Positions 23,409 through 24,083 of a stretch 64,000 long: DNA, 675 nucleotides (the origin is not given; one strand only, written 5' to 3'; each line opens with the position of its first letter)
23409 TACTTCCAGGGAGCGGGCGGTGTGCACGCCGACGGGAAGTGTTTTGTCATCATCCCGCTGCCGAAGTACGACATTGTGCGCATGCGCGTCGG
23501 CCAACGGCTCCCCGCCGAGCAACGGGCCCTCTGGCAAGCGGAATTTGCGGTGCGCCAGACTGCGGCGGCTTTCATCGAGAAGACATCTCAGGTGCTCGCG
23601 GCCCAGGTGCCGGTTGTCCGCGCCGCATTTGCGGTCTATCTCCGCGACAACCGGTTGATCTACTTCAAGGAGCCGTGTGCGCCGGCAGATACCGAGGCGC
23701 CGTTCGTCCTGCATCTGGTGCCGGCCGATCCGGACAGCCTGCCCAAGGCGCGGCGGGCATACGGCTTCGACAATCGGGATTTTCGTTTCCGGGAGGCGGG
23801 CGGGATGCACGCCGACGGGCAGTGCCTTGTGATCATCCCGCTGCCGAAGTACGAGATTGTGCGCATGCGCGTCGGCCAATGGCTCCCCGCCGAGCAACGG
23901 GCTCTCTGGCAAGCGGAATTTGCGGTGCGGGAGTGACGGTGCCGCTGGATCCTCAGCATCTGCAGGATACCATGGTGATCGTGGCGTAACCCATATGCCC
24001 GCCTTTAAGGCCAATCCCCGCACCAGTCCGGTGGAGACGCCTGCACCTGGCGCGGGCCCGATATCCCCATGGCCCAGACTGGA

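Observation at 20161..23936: An unassigned C-terminal domain of about 115-125 aa, present six times in the window on two unrelated membrane scaffolds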

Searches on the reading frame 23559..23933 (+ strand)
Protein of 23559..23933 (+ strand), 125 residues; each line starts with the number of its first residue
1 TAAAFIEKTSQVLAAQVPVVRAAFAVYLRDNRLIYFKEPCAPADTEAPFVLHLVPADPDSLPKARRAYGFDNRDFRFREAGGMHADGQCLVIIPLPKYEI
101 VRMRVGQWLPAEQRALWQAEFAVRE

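Call 18: search_solved_structures(query=A2, max_evalue=10)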
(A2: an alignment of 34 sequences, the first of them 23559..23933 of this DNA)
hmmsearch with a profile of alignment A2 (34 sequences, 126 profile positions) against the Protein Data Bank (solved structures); distinct sequences matched with E-value up to 10: 1.
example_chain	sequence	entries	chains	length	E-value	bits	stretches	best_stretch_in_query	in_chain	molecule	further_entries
1dvp_A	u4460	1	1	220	0.62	12.9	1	63-99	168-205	HEPATOCYTE GROWTH FACTOR-REGULATED TYROSINE KINASE SUBSTRATE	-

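Call 27: predict_structure(alignment_id=A2)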
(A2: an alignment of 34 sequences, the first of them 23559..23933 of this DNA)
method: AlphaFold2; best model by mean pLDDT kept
length: 125 residues; sequences in the alignment: 34
mean_pLDDT: 92.9   pTM: 0.85
mean pLDDT of the five models: 92.9, 91.8, 91.7, 91.4, 90.7
residues with pLDDT >= 90: 107; 70-90: 17; 50-70: 1; < 50: 0
segments of 3 or more residues with pLDDT < 50: none
pLDDT, mean of each block of 10 residues (from residue 1): 92 93 94 97 94 97 96 96 97 97 91 79 81
secondary structure, 60 per line:
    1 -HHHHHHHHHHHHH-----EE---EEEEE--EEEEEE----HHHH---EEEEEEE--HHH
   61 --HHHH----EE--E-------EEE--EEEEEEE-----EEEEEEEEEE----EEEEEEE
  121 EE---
elements in order: H2-14 E25-29 E32-37 H42-45 E49-55 H63-66 E83-85 E88-94 E100-109 E114-122

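Call 28: search_protein_representatives(alignment_id=A2)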
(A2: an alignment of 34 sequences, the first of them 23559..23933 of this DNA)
Query: 34 sequences, 126 profile positions. Proteins with E-value up to 0.001 (for the whole library): 2482; up to 1e-10: 1993; up to 1e-30: 947. The best 150 are listed.
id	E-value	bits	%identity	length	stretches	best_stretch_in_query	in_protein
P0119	0.0e+00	1163.3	-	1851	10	19-123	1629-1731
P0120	2.8e-269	893.0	-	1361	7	10-122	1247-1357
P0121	2.3e-266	883.6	-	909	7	11-120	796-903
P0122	3.8e-247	821.5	-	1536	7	12-122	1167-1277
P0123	1.1e-235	784.5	-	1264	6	12-121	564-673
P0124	6.0e-224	746.5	-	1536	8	7-122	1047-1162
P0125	2.5e-216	721.9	-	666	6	10-121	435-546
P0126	7.1e-209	697.8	-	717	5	13-122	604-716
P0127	2.1e-173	583.2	-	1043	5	13-122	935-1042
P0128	4.4e-173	582.1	-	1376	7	6-121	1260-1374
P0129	3.9e-169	569.4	-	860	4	5-122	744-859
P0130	2.1e-168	567.0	-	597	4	9-122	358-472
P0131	1.4e-167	564.3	-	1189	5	6-121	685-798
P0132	6.2e-166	559.0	-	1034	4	10-121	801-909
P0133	2.2e-161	544.4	-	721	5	8-123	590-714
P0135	7.8e-160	539.3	-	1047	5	12-124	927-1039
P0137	2.7e-156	527.9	-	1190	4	12-120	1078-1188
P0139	5.4e-141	478.4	-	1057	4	6-120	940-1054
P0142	8.2e-138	468.2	-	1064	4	12-121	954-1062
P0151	5.2e-129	439.7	-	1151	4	14-122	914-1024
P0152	1.9e-127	434.7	-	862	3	5-121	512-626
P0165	1.7e-116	399.3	-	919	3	6-122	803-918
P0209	1.4e-100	347.8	-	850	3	16-121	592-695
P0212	4.1e-100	346.3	-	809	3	13-120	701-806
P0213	2.0e-99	344.1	-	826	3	16-121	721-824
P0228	9.5e-93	322.5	-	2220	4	19-119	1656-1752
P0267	5.7e-82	287.7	-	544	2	5-123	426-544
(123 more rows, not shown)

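Call 32: fold_search(model_id=the predicted structure, library=pdb)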
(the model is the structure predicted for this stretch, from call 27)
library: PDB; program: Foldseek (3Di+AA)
matches with E <= 10: 1602; with E <= 0.001: 0
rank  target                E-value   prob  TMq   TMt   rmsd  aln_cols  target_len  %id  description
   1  8df2_B                1.6e-02  0.99  0.43  0.18   6.1       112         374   16  The structure of the 'ALT' construct of the Amuc_1438 glycopeptidase (released 2022-08-31)
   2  1fyh_B                1.9e-02  0.99  0.41  0.29   5.4       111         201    6  1:1 COMPLEX BETWEEN AN INTERFERON GAMMA SINGLE-CHAIN VARIANT AND ITS RECEPTOR (released 2000-10-11)
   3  1fyh_E                2.1e-02  0.98  0.41  0.28   5.6       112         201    6  1:1 COMPLEX BETWEEN AN INTERFERON GAMMA SINGLE-CHAIN VARIANT AND ITS RECEPTOR (released 2000-10-11)
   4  6wdp                  2.9e-02  0.85  0.32  0.23   6.6       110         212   14  Interleukin 12 receptor subunit beta-1 (released 2021-02-24)
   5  8gsp_L                3.5e-02  0.84  0.33  0.36   5.3       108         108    7  Complex of FMDV A/WH/CHA/09 and bovine neutralizing scFv antibody W2 (released 2023-10-11)
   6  8df2_A                3.9e-02  0.98  0.43  0.17   6.1       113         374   16  The structure of the 'ALT' construct of the Amuc_1438 glycopeptidase (released 2022-08-31)
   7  8fj5_A                4.1e-02  0.93  0.42  0.40  17.1       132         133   12  Structure of the Haloferax volcanii archaeal type IV pilus (released 2023-06-28)
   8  8df2_C                4.6e-02  0.97  0.43  0.18   6.1       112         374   15  The structure of the 'ALT' construct of the Amuc_1438 glycopeptidase (released 2022-08-31)
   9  9ll4_A                4.8e-02  0.54  0.30  0.33  10.6       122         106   11  Crystal structure of the Helicobacter pylori copper resistance determinant CrdA in complex with silver ions in space g (released 2025-11-19)
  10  1fg9_E                5.4e-02  0.94  0.43  0.31   7.1       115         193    8  3:1 COMPLEX OF INTERFERON-GAMMA RECEPTOR WITH INTERFERON-GAMMA DIMER (released 2000-08-11)
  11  6cpd_A                6.4e-02  0.82  0.38  0.37   6.6       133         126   11  Crystal structure of PmoD soluble domain from Methylocystis sp. ATCC 49242 (Rockwell) (released 2018-10-31)
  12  1fg9_D                6.8e-02  0.90  0.42  0.29   5.2       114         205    7  3:1 COMPLEX OF INTERFERON-GAMMA RECEPTOR WITH INTERFERON-GAMMA DIMER (released 2000-08-11)
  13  8v34_B                7.6e-02  0.63  0.32  0.26   7.2       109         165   10  Crystal structure of S. aureus TarK N-terminal domain (released 2024-04-03)
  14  7brs_B                8.0e-02  0.95  0.46  0.07   4.6       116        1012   14  E.coli beta-galactosidase (E537Q) in complex with fluorescent probe KSA02 (released 2021-03-03)
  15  3vd3_A                8.0e-02  0.84  0.42  0.07   5.1       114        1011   15  E. coli (lacZ) beta-galactosidase (N460D) (released 2012-04-11)
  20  9lc0_N                1.0e-01  0.87  0.42  0.06   7.1       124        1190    9  tail complex of mature phage N4 (released 2025-04-16)
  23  9ll2_A                1.1e-01  0.38  0.29  0.32  10.5       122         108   11  Crystal structure of the Helicobacter pylori copper resistance determinant CrdA in the apo form (released 2025-11-19)
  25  9ua9_D                1.2e-01  0.63  0.34  0.37   5.8       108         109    7  Nipah virus fusion glycoprotein in complex with a broadly neutralizing antibody 1D6 (released 2025-04-09)
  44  9e2t_J                1.8e-01  0.82  0.44  0.29   5.8       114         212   10  Structure of a de novo designed interleukin-21 mimetic complex with IL-21R and IL-2Rg (released 2025-09-24)
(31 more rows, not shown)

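Call 33: search_protein_families(library=pfam, proteins=[P0119, P0120, P0123, P0127, P0129, P0132, P0137, P0152], max_evalue=0.01)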
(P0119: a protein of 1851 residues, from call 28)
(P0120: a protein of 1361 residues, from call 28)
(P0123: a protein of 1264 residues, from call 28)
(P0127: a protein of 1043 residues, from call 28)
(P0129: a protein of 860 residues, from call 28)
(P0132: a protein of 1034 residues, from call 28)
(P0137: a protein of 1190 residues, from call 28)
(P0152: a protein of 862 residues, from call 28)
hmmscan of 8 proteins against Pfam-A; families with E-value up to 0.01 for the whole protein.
P0119 (1851 aa): 1 family
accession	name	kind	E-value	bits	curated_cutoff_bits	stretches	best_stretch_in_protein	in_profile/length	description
PF04932.20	Wzy_C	-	1.9e-14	54.1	31.7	1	258-421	2-148/149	O-Antigen ligase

P0120 (1361 aa): 0 families

P0123 (1264 aa): 2 families
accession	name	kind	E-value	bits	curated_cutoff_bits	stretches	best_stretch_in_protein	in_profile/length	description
PF02366.24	PMT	-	1.3e-05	25.3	22.7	1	83-198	80-199/245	Dolichyl-phosphate-mannose-protein mannosyltransferase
PF13231.12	PMT_2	-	0.0067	17.1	26.1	1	78-216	14-152/160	Dolichyl-phosphate-mannose-protein mannosyltransferase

P0127 (1043 aa): 2 families
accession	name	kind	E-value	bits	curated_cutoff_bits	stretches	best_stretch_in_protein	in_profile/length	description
PF13472.12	Lipase_GDSL_2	-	0.00021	22.3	32.9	0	86-166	2-82/178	GDSL-like Lipase/Acylhydrolase family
PF10092.14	DUF2330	-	0.00035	20.3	24.7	0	768-807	113-151/279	Uncharacterized protein conserved in bacteria (DUF2330)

P0129 (860 aa): 2 families
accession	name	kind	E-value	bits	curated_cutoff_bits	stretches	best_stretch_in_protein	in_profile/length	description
PF11008.14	DUF2846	-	6.8e-05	23.3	34.3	0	448-488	29-73/92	Protein of unknown function (DUF2846)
PF04956.18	TrbC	-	0.0084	16.7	27.9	1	72-115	50-93/98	TrbC/VIRB2 pilin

P0132 (1034 aa): 0 families

P0137 (1190 aa): 1 family
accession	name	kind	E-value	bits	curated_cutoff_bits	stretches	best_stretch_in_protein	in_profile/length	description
PF11420.13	Subtilosin_A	-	0.0034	18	25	0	852-868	12-28/35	Bacteriocin subtilosin A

P0152 (862 aa): 0 families

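Call 37: search_protein_families(library=pfam, proteins=[P0122, P0142, P0139, P0165, P0151, P0135, P0209, P0212, P0213], max_evalue=0.01)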
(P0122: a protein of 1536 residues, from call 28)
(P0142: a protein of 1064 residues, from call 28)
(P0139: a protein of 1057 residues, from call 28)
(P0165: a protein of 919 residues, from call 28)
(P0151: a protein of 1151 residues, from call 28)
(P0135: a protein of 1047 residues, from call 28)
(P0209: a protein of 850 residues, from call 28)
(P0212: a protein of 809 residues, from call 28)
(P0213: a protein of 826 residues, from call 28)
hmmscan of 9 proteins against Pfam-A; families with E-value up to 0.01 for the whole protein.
P0122 (1536 aa): 2 families
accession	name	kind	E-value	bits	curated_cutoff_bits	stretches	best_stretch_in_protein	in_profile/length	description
PF02366.24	PMT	-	6.2e-05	23.1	22.7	1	100-204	88-197/245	Dolichyl-phosphate-mannose-protein mannosyltransferase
PF13231.12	PMT_2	-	0.00011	22.9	26.1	1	75-232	2-160/160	Dolichyl-phosphate-mannose-protein mannosyltransferase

P0142 (1064 aa): 2 families
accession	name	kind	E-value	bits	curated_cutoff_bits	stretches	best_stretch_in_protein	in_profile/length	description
PF13231.12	PMT_2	-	7.5e-07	29.9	26.1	1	132-269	26-158/160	Dolichyl-phosphate-mannose-protein mannosyltransferase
PF02366.24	PMT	-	0.00087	19.3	22.7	1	128-241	84-201/245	Dolichyl-phosphate-mannose-protein mannosyltransferase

P0139 (1057 aa): 0 families

P0165 (919 aa): 0 families

P0151 (1151 aa): 0 families

P0135 (1047 aa): 1 family
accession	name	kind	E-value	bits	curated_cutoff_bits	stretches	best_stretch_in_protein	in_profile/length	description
PF11420.13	Subtilosin_A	-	3.3e-11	43.6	25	0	878-893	12-27/35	Bacteriocin subtilosin A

P0209 (850 aa): 1 family
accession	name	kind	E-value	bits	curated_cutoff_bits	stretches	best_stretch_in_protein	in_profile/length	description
PF14264.12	Glucos_trans_II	-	6.7e-09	35.8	30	1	1-315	11-312/317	Glucosyl transferase GtrII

P0212 (809 aa): 2 families
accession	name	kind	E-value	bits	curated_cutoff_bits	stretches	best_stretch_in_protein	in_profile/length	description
PF09852.15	DUF2079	-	2.4e-05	24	28.2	1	109-313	154-361/459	Predicted membrane protein (DUF2079)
PF11992.13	TgpA_N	-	0.00053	19.5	30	0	107-288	21-178/333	TgpA N-terminal domain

P0213 (826 aa): 2 families
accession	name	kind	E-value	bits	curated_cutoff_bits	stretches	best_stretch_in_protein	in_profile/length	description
PF05935.17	Arylsulfotrans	-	8.7e-23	81.4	24.2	1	60-415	25-342/374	Arylsulfotransferase (ASST)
PF14269.12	Arylsulfotran_2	-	4.4e-08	33.3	27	0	93-291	3-197/301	Arylsulfotransferase (ASST)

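Call 56: list_cluster_members(proteins=[P0119, P0120, P0121, P0122, P0123, P0127, P0213, P0209, P0228, P0137])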
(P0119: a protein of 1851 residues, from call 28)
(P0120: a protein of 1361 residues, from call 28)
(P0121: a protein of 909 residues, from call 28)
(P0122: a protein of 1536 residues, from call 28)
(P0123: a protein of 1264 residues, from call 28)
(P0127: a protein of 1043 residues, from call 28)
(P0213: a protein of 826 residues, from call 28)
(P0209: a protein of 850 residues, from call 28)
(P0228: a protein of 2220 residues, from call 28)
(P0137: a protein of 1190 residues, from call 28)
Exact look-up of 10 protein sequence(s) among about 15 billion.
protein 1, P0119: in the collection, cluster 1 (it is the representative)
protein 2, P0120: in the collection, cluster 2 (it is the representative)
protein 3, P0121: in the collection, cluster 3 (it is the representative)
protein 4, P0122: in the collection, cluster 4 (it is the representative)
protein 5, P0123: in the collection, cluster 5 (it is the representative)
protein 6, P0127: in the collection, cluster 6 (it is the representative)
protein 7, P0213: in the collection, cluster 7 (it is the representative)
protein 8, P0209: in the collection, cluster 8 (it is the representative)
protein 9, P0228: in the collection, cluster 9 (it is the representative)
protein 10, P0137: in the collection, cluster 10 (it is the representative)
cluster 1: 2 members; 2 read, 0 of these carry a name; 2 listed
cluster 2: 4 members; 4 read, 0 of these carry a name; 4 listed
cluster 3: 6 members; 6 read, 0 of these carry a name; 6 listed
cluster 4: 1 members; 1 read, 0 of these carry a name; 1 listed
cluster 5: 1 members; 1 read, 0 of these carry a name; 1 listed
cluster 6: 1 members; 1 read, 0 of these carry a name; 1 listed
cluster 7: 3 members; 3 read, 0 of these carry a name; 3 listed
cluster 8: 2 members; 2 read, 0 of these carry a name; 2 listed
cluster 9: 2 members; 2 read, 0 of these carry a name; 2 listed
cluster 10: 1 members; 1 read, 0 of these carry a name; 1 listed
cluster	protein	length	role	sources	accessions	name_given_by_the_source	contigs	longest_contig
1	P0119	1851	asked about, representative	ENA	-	-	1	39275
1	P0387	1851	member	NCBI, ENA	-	-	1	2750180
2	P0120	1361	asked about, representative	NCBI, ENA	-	-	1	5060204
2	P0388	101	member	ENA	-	-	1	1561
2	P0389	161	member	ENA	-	-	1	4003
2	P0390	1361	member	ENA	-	-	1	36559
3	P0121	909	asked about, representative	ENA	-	-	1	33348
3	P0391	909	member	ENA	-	-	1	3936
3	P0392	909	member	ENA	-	-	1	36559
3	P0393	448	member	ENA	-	-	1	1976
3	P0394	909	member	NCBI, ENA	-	-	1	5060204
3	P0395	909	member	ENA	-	-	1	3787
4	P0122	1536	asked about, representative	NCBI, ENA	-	-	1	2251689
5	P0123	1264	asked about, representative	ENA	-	-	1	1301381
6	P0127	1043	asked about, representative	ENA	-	-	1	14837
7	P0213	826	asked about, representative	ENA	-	-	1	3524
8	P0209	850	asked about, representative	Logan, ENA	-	-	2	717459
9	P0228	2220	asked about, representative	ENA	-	-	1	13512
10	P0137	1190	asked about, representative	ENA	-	-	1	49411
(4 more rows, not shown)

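Call 62: search_protein_families(library=pfam, alignment_id=A2, max_evalue=10)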
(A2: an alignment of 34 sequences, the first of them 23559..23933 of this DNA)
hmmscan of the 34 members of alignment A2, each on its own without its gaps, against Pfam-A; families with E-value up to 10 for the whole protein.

A. member 1, window:23559-23933:+ (125 aa): 0 families

B. families by the number of members that match (of 34 scanned): 3 families
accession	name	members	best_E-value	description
PF11420.13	Subtilosin_A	3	0.0073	Bacteriocin subtilosin A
PF08312.17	cwf21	1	0.18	cwf21 domain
PF23156.1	DUF7054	1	0.25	Domain of unknown function (DUF7054)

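Call 65: search_solved_structures(query=P0165, max_evalue=1)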
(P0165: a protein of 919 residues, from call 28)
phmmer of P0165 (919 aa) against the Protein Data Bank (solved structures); distinct sequences matched with E-value up to 1: 1.
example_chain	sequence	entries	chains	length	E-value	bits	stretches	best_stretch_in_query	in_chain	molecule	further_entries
5cwb_A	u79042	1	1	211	0.64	11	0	435-521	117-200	Designed helical repeat protein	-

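Call 66: search_solved_structures(query=P0139, max_evalue=1)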
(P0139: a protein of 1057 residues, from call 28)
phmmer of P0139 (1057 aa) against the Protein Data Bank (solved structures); distinct sequences matched with E-value up to 1: 0.

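Call 67: search_solved_structures(query=P0151, max_evalue=1)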
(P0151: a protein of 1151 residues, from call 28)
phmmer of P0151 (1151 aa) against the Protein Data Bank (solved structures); distinct sequences matched with E-value up to 1: 0.

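Call 72: find_encoding_contigs(protein=P0267, flank=10000, max_places=3)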
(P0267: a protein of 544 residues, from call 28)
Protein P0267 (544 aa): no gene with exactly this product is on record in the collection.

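Call 89: search_protein_families(library=padloc, proteins=[window:23559-23933:+], max_evalue=0.01)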
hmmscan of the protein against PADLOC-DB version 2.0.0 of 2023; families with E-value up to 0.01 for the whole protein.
window:23559-23933:+ (125 aa): 0 families

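Call 90: search_protein_families(library=phrogs, proteins=[window:23559-23933:+], max_evalue=0.01)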
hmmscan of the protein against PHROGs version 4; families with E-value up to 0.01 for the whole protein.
window:23559-23933:+ (125 aa): 0 families
